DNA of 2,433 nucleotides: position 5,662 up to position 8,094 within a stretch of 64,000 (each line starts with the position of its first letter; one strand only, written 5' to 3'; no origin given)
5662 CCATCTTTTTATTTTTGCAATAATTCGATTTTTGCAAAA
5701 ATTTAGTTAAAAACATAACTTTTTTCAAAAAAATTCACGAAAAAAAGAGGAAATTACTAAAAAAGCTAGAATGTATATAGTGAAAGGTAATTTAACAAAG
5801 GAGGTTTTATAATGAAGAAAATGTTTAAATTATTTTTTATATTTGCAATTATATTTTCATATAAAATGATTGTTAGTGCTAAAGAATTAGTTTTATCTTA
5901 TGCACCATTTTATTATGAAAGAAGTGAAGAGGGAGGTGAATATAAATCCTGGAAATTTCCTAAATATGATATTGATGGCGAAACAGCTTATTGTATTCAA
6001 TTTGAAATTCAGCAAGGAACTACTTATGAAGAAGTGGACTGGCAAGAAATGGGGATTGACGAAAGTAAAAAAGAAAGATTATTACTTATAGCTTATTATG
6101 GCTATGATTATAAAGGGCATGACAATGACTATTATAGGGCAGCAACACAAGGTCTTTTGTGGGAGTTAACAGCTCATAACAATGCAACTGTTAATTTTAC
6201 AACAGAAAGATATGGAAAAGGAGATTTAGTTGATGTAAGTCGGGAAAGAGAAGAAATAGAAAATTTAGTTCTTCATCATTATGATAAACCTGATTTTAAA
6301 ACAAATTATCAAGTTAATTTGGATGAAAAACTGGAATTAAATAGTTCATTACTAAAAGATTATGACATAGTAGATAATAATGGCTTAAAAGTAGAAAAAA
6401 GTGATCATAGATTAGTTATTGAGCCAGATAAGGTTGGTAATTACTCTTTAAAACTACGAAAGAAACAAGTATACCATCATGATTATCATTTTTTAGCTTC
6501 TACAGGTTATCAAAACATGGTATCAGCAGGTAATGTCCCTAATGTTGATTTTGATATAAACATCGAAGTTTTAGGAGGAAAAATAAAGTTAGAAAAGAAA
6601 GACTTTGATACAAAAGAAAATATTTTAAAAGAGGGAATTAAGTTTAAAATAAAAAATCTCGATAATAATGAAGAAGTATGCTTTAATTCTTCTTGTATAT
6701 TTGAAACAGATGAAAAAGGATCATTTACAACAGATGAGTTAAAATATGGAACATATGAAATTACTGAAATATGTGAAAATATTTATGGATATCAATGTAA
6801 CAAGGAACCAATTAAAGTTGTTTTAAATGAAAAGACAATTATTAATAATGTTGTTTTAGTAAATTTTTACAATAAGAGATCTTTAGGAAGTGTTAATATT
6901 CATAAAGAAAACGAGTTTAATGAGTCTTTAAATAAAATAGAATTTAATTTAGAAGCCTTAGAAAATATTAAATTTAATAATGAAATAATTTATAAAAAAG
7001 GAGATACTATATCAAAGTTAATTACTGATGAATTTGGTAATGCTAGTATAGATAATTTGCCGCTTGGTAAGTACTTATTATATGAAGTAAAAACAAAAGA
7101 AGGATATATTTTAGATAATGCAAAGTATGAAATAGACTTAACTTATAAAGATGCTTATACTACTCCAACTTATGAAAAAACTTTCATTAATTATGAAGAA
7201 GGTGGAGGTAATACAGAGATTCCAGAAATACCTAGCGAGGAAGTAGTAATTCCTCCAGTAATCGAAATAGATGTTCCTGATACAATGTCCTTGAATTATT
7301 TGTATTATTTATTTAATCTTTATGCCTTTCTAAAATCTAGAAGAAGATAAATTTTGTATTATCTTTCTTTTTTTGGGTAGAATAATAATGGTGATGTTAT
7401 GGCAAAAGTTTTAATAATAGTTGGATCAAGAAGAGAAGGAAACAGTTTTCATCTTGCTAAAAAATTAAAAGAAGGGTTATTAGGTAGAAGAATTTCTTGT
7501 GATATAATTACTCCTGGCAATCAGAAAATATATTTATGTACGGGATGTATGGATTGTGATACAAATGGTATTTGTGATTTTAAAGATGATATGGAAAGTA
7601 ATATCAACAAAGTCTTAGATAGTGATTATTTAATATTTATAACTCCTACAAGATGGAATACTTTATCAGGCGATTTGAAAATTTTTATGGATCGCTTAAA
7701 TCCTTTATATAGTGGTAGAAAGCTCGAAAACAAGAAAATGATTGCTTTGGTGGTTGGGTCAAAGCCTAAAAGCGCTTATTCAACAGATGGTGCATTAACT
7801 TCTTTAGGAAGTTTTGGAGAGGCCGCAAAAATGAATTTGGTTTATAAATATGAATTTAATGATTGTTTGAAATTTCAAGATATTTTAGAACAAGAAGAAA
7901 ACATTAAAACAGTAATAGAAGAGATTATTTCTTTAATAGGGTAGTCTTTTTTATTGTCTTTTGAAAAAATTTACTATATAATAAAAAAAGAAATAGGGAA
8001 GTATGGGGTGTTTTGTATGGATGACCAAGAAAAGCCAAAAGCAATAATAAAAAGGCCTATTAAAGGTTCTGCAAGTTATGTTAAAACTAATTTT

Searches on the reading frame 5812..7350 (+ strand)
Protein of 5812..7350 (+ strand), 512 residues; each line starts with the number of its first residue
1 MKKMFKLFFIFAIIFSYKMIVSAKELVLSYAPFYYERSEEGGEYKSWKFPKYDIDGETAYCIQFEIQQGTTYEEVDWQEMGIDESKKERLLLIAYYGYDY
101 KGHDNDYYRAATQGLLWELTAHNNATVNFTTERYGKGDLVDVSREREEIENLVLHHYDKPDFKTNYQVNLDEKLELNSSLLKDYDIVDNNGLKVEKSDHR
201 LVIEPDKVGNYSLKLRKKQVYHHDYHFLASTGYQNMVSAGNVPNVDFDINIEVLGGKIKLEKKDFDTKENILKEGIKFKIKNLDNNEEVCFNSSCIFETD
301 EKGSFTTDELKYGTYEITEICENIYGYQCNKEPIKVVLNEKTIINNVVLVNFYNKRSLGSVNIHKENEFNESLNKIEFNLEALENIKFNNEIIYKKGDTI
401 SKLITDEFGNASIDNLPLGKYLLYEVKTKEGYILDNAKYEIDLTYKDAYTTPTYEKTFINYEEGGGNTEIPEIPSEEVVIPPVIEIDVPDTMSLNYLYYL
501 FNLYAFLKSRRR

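Call 41: search_protein_families(library=pfam, proteins=[window:5812-7350:+], max_evalue=0.01)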
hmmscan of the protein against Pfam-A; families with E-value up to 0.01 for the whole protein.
window:5812-7350:+ (512 aa): 6 families
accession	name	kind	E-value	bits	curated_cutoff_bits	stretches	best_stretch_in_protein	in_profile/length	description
PF17802.7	SpaA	-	8.1e-24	84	23.1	2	359-448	1-81/91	Prealbumin-like fold domain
PF08341.16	TED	-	3.7e-08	34.2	22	1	58-124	1-74/102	Thioester domain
PF23193.1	NOMO_3rd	-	0.00064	20.2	27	0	355-428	12-87/120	NOMO third transthyretin-like domain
PF13620.12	CarboxypepD_reg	-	0.0048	17.7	32.3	0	298-318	33-53/82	Carboxypeptidase regulatory-like domain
PF20610.3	TED_2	-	0.0053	17.1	27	0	44-106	12-73/131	Thioester domain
PF24067.1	Beta-prop_BT_1020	-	0.0087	16.1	27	0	38-106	85-153/236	BT_1020-like, N-terminal beta propeller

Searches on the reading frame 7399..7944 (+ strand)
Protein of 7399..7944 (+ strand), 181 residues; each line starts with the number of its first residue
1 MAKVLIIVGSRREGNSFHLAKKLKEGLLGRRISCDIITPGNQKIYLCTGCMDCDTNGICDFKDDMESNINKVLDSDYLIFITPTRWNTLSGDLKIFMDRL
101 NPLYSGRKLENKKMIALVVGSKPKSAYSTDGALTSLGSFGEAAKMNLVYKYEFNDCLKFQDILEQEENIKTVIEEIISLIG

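Call 41: search_protein_families(library=pfam, proteins=[window:7399-7944:+], max_evalue=0.01)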
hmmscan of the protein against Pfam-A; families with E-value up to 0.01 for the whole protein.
window:7399-7944:+ (181 aa): 2 families
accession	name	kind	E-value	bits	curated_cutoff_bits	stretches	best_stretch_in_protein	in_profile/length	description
PF03358.20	FMN_red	-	4.4e-17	62.5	24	1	3-139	2-134/152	NADPH-dependent FMN reductase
PF02525.22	Flavodoxin_2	-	1.5e-08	35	27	1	3-141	2-147/198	Flavodoxin-like fold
